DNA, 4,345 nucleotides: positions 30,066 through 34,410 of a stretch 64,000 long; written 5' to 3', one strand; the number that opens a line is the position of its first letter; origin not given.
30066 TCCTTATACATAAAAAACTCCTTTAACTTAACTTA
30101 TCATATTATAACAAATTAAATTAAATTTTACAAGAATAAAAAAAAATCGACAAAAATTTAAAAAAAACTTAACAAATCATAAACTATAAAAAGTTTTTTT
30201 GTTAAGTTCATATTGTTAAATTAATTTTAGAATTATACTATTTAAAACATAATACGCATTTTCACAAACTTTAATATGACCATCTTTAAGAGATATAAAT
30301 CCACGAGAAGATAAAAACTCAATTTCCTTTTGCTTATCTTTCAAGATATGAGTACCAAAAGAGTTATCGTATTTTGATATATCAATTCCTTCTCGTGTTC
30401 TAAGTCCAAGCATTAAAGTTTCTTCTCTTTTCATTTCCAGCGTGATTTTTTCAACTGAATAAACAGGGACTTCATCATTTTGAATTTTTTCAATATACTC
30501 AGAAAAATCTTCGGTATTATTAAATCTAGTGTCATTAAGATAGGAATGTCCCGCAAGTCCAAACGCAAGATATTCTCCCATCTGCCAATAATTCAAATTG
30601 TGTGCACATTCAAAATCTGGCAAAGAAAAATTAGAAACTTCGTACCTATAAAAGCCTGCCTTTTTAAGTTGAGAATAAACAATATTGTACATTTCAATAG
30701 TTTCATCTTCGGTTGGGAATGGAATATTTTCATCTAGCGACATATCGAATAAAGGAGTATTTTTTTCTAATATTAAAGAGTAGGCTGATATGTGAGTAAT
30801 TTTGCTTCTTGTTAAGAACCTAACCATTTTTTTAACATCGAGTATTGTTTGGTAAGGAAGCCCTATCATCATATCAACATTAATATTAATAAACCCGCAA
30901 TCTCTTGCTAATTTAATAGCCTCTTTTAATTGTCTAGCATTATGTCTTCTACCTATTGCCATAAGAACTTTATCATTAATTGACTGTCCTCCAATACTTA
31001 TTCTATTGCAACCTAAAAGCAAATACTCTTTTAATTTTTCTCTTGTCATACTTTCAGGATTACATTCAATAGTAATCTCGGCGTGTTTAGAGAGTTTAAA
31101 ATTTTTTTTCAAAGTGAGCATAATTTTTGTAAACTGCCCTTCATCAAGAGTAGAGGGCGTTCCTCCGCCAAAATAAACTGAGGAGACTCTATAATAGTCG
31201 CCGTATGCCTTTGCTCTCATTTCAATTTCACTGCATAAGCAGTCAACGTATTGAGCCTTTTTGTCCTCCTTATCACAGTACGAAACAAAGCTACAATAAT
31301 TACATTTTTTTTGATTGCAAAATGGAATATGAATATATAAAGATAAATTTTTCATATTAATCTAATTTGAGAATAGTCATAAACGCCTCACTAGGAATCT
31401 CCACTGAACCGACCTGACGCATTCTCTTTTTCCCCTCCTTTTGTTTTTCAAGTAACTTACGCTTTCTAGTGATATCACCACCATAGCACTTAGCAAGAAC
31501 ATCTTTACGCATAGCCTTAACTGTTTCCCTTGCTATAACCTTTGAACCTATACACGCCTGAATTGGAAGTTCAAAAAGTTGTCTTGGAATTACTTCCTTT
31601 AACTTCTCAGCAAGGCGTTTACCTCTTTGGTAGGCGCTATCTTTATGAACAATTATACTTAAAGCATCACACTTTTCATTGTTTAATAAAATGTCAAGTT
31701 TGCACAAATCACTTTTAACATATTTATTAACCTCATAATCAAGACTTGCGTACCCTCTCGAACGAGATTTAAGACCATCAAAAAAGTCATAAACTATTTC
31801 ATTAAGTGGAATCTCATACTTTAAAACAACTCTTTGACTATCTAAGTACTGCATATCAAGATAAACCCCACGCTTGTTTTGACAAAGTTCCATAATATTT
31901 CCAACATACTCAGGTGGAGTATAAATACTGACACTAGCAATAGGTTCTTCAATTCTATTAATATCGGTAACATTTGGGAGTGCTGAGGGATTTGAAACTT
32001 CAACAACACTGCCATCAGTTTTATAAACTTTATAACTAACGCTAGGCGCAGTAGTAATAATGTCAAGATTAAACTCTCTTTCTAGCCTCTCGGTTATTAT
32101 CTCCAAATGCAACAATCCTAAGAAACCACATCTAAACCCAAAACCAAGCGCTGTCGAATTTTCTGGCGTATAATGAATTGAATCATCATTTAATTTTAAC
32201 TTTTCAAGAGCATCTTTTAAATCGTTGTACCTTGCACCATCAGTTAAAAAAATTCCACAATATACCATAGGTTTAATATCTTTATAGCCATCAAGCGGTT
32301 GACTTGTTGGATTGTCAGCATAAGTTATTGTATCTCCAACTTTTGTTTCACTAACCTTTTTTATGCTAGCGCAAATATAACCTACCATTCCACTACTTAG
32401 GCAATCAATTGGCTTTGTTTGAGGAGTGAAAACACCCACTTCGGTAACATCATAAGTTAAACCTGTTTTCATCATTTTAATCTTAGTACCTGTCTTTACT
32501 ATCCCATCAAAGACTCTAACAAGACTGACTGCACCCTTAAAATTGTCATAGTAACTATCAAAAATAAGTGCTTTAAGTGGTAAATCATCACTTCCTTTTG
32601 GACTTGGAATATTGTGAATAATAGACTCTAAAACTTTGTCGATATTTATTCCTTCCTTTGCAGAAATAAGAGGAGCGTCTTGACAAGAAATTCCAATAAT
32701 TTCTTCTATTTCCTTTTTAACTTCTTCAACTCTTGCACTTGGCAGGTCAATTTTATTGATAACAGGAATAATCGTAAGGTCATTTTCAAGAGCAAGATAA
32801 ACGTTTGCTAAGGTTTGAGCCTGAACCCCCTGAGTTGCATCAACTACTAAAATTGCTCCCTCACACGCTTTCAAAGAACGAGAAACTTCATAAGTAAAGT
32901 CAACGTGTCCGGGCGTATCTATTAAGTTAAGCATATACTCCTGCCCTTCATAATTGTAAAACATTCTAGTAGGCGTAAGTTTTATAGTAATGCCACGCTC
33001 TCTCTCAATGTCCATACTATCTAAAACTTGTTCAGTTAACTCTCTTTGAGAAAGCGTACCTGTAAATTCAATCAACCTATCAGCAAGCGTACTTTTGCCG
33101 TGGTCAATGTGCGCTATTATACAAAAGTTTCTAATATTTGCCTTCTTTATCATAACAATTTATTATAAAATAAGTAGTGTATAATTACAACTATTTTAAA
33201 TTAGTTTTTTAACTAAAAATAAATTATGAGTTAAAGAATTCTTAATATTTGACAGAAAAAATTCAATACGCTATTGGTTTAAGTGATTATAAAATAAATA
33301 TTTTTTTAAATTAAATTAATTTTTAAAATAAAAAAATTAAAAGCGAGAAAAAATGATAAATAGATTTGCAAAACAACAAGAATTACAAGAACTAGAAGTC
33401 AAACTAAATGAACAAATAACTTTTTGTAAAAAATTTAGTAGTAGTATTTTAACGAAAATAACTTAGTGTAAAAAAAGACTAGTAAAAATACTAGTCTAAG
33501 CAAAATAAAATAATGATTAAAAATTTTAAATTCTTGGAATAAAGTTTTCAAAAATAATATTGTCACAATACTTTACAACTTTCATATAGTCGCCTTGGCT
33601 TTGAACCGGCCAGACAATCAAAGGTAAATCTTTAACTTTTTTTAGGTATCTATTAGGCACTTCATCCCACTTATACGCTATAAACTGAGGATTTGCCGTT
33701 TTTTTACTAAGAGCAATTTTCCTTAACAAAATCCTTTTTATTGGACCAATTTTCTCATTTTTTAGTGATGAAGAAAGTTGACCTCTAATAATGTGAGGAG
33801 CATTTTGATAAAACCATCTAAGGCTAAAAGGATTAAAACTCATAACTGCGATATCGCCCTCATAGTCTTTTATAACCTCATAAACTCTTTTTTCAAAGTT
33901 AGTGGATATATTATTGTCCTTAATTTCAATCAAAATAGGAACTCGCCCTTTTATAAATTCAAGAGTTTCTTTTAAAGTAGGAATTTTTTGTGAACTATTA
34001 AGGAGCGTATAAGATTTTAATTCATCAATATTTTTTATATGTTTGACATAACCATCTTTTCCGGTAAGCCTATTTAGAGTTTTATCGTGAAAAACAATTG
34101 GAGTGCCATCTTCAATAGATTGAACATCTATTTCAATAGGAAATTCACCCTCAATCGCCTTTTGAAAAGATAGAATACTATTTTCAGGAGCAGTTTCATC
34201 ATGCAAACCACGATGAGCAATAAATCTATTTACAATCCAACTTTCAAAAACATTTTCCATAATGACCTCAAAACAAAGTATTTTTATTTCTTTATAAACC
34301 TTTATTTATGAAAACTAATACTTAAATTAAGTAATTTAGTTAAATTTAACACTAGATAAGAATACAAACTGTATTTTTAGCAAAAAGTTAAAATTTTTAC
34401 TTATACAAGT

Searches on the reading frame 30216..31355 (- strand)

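Call 38: search_protein_families(library=pfam, proteins=[window:30216-31355:-], max_evalue=0.00001)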
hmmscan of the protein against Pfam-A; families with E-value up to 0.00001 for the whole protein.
window:30216-31355:- (379 aa): 2 families
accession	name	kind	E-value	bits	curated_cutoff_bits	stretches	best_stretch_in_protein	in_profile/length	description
PF04055.27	Radical_SAM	-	2e-29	103.4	29.5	1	7-181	1-166/166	Radical SAM superfamily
PF06969.22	HemN_C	-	2.3e-11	44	24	1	305-365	2-62/67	HemN C-terminal domain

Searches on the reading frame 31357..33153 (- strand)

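Call 38: search_protein_families(library=pfam, proteins=[window:31357-33153:-], max_evalue=0.00001)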
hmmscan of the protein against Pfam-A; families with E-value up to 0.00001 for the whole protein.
window:31357-33153:- (598 aa): 4 families
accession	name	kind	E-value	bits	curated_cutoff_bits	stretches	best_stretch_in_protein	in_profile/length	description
PF00009.33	GTP_EFTU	-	2.5e-56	190.7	26.5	1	6-184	2-188/188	Elongation factor Tu GTP binding domain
PF06421.17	LepA_C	-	8.5e-51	171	29.7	1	490-596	1-107/107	GTP-binding protein LepA C-terminus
PF00679.30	EFG_C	-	3.7e-22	78.6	27.9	1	401-487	2-87/89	Elongation factor G C-terminus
PF03144.31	GTP_EFTU_D2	-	4.7e-10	40.2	30.3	1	207-277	1-73/73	Elongation factor Tu domain 2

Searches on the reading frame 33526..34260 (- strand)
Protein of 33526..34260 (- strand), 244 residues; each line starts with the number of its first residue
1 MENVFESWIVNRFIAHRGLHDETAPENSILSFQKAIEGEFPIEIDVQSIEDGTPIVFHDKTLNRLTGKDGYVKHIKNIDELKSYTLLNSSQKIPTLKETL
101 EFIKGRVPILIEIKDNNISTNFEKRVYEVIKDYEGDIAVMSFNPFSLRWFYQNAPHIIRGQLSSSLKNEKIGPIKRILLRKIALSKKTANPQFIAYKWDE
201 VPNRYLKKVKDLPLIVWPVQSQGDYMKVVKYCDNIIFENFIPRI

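Call 39: search_protein_families(library=pfam, proteins=[window:33526-34260:-], max_evalue=0.00001)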
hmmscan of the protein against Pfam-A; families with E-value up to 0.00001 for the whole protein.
window:33526-34260:- (244 aa): 1 family
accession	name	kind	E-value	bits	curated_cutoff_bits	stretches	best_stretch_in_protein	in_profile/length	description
PF03009.23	GDPD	-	2.6e-20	74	23.6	1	16-166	1-170/244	Glycerophosphoryl diester phosphodiesterase family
